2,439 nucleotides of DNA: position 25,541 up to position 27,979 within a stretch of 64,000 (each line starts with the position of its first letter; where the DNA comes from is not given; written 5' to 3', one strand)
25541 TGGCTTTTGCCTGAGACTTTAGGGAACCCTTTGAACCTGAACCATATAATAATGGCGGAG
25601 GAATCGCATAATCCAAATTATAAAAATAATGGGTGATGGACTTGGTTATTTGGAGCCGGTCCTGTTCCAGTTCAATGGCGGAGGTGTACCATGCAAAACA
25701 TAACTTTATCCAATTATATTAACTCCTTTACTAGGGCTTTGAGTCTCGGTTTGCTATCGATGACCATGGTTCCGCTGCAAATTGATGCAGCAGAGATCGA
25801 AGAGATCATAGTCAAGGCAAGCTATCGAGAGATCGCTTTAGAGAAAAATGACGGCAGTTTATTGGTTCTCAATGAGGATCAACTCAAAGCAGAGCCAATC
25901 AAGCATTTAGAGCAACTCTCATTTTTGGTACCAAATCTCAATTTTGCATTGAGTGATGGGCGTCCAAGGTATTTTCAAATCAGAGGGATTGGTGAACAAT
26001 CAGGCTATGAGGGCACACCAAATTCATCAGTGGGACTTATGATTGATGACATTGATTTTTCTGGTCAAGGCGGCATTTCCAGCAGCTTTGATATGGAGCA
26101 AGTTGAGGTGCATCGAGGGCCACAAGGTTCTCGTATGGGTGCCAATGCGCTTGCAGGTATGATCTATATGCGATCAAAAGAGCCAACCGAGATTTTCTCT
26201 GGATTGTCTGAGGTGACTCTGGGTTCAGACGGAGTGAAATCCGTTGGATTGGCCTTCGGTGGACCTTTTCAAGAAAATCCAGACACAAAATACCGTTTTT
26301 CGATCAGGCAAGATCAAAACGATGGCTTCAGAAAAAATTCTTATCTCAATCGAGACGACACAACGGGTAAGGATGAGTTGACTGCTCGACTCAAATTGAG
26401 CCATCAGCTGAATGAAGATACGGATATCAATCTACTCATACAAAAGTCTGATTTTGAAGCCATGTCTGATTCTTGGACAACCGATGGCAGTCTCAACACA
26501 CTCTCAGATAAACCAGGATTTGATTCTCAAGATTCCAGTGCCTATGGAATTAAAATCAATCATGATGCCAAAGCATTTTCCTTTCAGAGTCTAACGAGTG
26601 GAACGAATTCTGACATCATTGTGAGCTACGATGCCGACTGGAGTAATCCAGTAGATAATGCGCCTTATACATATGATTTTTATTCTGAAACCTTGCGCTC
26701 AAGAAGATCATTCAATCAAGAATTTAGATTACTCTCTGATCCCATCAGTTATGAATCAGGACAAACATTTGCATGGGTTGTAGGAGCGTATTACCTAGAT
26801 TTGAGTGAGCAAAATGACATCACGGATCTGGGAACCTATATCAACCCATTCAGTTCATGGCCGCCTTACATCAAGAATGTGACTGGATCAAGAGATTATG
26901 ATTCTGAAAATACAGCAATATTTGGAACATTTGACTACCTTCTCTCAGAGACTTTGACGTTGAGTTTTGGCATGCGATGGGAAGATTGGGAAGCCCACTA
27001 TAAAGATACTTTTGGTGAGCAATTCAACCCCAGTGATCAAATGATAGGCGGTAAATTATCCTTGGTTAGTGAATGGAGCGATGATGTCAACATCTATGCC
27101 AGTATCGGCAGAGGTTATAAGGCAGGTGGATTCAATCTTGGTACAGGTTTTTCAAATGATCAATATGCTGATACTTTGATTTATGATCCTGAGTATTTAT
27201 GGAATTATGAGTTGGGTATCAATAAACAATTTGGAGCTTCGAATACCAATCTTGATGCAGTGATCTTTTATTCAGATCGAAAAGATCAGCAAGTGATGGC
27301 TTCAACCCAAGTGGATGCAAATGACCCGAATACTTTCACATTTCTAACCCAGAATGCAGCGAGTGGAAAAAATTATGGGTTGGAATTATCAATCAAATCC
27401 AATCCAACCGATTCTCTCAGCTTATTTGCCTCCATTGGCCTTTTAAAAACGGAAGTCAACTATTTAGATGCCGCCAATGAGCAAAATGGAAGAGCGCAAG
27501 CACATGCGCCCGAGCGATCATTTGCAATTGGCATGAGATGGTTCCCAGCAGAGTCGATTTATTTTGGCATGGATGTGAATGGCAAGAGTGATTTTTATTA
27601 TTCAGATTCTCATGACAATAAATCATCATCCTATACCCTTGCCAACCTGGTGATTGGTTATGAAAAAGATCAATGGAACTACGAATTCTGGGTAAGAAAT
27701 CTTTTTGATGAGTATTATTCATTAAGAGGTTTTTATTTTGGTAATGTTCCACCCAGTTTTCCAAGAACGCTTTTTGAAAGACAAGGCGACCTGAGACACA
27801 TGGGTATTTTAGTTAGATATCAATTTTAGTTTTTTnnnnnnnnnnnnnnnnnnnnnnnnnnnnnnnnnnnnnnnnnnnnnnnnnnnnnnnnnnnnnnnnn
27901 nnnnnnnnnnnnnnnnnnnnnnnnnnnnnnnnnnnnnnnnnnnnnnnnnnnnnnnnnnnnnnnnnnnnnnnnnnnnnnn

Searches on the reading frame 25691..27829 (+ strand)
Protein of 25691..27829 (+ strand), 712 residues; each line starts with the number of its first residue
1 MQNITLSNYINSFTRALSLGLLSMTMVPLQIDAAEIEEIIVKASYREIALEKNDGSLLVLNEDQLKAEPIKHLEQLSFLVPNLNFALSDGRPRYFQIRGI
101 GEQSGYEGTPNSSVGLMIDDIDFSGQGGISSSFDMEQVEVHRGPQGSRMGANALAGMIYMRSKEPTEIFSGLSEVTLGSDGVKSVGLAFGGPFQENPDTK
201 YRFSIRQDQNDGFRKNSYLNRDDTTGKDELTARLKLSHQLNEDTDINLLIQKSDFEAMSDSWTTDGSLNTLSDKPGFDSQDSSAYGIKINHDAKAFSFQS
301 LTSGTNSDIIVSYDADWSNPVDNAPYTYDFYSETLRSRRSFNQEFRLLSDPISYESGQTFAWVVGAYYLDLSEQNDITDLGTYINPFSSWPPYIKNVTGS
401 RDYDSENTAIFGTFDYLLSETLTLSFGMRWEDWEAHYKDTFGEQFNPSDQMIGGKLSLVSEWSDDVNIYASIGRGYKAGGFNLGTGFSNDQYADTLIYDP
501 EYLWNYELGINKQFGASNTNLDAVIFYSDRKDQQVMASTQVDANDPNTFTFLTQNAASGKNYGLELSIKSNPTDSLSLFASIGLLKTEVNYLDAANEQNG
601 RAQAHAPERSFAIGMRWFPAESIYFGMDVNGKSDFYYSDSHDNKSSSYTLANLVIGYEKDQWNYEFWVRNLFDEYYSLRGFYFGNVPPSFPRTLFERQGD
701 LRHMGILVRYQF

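Call 74: search_protein_families(library=pfam, proteins=[window:25691-27829:+], max_evalue=0.00001)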
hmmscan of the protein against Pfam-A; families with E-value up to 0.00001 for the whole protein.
window:25691-27829:+ (712 aa): 2 families
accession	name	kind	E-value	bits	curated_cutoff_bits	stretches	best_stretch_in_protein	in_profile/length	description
PF00593.30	TonB_dep_Rec_b-barrel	-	6.3e-30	105.8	27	1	250-671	38-436/436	TonB dependent receptor-like, beta-barrel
PF07715.20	Plug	-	1.3e-10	42.1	23.9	1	52-156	4-106/107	TonB-dependent Receptor Plug Domain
